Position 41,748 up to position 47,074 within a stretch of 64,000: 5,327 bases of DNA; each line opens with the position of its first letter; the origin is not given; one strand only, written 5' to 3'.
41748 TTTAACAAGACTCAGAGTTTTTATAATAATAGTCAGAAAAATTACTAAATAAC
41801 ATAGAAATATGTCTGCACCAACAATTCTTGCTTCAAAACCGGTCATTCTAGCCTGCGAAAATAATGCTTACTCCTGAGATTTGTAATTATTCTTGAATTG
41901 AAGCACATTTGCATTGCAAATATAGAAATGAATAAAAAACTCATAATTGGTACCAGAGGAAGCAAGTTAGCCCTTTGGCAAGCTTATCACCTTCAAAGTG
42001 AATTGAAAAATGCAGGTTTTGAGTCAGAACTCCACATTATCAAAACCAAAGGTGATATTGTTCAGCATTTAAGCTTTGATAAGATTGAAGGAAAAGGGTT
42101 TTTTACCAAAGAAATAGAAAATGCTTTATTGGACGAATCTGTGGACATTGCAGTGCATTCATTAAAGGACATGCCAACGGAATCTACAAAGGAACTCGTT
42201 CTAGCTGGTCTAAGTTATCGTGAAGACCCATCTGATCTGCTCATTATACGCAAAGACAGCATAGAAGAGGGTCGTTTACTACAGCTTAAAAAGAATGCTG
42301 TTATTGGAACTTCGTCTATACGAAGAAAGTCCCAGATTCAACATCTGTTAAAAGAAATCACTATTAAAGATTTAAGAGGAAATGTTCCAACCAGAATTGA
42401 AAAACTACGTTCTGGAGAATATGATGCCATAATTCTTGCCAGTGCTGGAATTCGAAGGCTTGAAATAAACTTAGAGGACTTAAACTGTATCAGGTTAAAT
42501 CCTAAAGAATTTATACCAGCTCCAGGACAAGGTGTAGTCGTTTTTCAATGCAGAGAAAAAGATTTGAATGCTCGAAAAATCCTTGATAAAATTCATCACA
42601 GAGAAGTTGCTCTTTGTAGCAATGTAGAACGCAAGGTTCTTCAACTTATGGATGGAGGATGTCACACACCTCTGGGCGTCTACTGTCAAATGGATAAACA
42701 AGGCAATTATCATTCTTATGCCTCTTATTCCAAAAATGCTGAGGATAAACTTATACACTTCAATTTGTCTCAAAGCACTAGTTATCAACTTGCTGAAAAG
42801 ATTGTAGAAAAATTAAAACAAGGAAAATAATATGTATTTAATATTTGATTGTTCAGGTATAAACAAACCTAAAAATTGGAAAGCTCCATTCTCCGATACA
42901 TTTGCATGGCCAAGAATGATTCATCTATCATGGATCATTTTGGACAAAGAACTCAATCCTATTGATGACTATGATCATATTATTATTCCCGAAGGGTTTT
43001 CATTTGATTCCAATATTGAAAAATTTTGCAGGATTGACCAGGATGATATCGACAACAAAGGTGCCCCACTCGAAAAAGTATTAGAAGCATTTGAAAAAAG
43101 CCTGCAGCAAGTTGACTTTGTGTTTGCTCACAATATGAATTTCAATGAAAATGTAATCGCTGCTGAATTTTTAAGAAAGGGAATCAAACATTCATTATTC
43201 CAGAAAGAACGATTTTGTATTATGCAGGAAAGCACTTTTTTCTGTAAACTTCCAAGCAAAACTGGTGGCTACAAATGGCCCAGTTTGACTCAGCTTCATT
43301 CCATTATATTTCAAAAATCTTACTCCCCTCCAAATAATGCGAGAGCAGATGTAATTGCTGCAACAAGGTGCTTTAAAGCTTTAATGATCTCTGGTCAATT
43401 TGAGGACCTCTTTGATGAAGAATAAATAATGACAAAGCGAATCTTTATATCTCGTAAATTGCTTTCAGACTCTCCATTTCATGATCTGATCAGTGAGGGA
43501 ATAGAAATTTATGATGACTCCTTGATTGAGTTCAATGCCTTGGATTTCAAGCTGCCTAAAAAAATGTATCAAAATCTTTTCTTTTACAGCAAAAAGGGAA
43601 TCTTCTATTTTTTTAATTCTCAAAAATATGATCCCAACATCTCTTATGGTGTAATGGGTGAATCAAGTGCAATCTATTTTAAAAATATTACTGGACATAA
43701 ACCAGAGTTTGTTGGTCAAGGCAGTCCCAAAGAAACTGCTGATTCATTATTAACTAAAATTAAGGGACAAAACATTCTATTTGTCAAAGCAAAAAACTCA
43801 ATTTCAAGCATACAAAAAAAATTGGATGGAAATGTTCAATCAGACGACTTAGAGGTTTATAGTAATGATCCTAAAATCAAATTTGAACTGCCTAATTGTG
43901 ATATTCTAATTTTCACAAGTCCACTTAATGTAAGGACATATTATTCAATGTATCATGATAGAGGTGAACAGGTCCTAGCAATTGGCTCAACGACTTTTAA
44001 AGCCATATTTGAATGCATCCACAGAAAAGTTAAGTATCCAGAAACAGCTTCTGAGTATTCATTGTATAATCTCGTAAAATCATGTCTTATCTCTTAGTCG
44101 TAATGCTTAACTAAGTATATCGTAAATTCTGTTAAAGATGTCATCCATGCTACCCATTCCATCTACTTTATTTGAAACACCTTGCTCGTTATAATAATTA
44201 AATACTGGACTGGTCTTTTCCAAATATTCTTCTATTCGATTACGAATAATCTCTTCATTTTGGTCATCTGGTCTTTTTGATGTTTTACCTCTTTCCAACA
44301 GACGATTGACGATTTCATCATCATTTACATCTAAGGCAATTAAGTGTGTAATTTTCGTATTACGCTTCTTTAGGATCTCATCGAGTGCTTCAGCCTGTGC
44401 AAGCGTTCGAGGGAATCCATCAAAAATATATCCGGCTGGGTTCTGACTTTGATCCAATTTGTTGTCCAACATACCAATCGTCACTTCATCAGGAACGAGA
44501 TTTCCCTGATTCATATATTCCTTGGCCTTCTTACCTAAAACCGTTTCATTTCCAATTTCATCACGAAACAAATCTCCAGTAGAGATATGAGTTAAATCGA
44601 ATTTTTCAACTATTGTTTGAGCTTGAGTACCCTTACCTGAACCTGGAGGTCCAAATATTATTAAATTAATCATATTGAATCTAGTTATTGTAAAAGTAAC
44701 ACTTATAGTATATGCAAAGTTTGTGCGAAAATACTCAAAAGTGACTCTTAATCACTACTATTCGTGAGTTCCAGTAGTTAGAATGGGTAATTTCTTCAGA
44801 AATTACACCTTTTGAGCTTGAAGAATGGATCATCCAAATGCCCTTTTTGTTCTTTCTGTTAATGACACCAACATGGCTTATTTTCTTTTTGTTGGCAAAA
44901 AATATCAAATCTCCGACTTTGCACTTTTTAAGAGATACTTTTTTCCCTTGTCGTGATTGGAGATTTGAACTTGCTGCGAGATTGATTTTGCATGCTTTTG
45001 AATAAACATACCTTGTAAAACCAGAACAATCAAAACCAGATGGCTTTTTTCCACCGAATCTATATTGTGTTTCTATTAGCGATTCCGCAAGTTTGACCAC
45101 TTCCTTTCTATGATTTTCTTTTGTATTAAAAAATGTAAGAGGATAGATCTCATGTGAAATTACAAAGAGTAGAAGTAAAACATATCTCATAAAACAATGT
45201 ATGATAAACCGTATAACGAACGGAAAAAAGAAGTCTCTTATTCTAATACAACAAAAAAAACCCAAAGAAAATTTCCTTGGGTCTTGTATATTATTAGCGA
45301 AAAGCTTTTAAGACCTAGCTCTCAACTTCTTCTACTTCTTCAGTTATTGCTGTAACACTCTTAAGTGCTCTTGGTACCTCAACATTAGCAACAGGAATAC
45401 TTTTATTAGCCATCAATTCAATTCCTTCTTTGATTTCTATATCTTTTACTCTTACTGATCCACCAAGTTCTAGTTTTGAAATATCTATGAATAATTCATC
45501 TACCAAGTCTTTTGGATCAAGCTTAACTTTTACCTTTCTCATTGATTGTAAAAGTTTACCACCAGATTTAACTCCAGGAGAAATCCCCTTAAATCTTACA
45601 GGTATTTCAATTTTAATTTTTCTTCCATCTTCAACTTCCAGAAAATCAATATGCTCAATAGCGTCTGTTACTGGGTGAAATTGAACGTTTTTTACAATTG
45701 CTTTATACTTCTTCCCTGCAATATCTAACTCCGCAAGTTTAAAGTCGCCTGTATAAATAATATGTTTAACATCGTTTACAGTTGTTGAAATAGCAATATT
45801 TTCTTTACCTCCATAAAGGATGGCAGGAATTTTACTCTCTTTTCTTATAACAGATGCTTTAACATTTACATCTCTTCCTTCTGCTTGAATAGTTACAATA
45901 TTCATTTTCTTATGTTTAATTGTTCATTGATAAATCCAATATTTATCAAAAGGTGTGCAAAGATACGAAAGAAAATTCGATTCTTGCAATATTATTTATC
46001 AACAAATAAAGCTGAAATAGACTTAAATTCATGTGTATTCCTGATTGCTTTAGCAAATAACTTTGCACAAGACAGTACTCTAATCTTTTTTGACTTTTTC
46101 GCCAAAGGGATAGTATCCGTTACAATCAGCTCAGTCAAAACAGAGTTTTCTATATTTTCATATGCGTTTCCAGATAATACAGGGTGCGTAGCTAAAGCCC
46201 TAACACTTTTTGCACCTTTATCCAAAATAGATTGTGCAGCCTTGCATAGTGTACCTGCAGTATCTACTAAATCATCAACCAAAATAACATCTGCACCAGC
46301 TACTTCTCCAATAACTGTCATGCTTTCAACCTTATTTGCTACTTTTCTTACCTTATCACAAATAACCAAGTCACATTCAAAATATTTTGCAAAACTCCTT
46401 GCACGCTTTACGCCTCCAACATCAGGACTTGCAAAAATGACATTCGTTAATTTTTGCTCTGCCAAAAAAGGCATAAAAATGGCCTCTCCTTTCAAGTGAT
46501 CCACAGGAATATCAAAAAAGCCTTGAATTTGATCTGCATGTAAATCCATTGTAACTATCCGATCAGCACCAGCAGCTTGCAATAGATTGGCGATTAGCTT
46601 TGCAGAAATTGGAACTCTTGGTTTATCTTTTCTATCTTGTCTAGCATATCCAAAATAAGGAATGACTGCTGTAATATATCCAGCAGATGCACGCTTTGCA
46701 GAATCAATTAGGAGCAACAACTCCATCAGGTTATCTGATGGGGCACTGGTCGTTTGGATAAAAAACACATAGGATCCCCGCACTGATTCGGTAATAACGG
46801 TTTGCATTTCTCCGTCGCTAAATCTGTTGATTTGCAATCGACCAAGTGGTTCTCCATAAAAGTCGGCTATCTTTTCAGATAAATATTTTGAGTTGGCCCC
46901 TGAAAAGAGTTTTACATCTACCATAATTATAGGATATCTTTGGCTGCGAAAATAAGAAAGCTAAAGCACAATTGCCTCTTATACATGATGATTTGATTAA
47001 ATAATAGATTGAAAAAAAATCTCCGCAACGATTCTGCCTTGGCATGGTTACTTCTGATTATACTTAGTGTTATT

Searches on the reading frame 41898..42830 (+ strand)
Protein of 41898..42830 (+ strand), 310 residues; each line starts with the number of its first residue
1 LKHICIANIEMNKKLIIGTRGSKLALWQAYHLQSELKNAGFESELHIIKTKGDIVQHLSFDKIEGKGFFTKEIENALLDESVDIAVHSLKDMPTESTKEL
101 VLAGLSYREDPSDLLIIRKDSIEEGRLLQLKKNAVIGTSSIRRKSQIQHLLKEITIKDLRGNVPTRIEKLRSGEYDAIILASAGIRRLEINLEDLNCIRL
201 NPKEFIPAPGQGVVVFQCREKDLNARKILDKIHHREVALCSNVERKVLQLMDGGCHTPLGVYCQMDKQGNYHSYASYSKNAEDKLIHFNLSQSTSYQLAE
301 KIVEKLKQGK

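Call 16: search_protein_families(library=pfam, proteins=[window:41898-42830:+])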
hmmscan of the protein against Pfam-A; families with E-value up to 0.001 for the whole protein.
window:41898-42830:+ (310 aa): 2 families
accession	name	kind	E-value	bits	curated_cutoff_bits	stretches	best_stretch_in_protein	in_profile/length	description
PF01379.25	Porphobil_deam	-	9.8e-74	247.8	22.1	1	15-225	1-205/207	Porphobilinogen deaminase, dipyromethane cofactor binding domain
PF03900.20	Porphobil_deamC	-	2.7e-06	28.1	26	1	239-268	2-30/74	Porphobilinogen deaminase, C-terminal domain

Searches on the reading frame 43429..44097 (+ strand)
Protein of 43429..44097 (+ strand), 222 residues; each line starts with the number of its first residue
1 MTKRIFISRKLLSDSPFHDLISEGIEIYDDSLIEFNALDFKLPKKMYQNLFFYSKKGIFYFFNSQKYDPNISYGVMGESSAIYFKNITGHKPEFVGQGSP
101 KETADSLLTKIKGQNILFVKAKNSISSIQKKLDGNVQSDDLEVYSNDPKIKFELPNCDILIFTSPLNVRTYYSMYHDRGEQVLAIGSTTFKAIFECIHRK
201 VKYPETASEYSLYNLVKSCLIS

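Call 17: search_protein_families(library=pfam, proteins=[window:43429-44097:+])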
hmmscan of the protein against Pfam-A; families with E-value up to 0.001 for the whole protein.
window:43429-44097:+ (222 aa): 1 family
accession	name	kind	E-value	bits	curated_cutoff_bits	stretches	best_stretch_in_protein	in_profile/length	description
PF02602.20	HEM4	-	1.9e-15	57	27.5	1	23-212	10-229/231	Uroporphyrinogen-III synthase HemD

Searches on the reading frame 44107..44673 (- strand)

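Call 17: search_protein_families(library=pfam, proteins=[window:44107-44673:-])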
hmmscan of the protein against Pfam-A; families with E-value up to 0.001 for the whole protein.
window:44107-44673:- (188 aa): 4 families
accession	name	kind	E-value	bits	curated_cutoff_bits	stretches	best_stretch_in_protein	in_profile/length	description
PF00406.28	ADK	-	4.2e-55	186.5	26.8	1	6-165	1-150/151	Adenylate kinase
PF13207.12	AAA_17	-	4.3e-37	127.9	27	1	7-142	1-135/136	AAA domain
PF13238.12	AAA_18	-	1.9e-09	38.5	29.4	1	5-140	2-123/128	AAA domain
PF13671.12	AAA_33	-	8.5e-06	26.6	27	1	5-144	3-134/143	AAA domain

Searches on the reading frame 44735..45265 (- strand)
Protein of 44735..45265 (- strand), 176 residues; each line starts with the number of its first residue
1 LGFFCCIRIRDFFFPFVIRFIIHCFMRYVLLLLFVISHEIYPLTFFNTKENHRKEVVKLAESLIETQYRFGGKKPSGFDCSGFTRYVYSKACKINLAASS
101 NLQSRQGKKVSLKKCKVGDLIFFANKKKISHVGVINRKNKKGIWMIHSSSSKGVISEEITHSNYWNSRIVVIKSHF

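Call 17: search_protein_families(library=pfam, proteins=[window:44735-45265:-])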
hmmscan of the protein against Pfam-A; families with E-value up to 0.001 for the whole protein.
window:44735-45265:- (176 aa): 3 families
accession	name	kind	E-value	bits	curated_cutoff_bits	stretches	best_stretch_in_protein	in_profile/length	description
PF00877.26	NLPC_P60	-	2.6e-25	88.9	23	1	66-172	2-103/105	NlpC/P60 family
PF05708.18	Peptidase_C92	-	1.9e-05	25.2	27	0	16-104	42-133/166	Permuted papain-like amidase enzyme, YaeF/YiiX, C92 family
PF05257.22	CHAP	-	0.00099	20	26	0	77-145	9-77/81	CHAP domain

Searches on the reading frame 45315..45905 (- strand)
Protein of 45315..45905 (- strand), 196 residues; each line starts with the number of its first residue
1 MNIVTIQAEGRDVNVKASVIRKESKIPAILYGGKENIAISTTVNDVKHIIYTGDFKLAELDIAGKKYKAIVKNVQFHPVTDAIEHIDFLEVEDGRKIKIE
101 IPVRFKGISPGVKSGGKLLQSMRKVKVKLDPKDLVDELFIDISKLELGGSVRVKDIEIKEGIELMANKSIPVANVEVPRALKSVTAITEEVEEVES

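Call 17: search_protein_families(library=pfam, proteins=[window:45315-45905:-])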
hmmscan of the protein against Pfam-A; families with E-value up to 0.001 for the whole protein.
window:45315-45905:- (196 aa): 2 families
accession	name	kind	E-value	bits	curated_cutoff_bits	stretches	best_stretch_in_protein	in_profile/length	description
PF14693.11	Ribosomal_TL5_C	-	2.3e-24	86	27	1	96-179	1-84/84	Ribosomal protein TL5, C-terminal domain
PF01386.24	Ribosomal_L25p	-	6.9e-22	78.2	23.6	1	6-88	1-82/82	Ribosomal L25p family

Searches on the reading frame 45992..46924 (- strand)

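Call 16: search_protein_families(library=pfam, proteins=[window:45992-46924:-])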
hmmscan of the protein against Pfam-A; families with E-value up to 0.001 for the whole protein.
window:45992-46924:- (310 aa): 3 families
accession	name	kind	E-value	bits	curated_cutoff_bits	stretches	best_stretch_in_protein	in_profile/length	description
PF13793.12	Pribosyltran_N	-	7.6e-47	158.4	25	1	4-119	1-117/117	N-terminal domain of ribose phosphate pyrophosphokinase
PF14572.12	Pribosyl_synth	-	9e-24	84.9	27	1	198-307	71-183/184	Phosphoribosyl synthetase-associated domain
PF00156.33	Pribosyltran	-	8.3e-16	58.1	26.3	1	158-247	27-124/158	Phosphoribosyl transferase domain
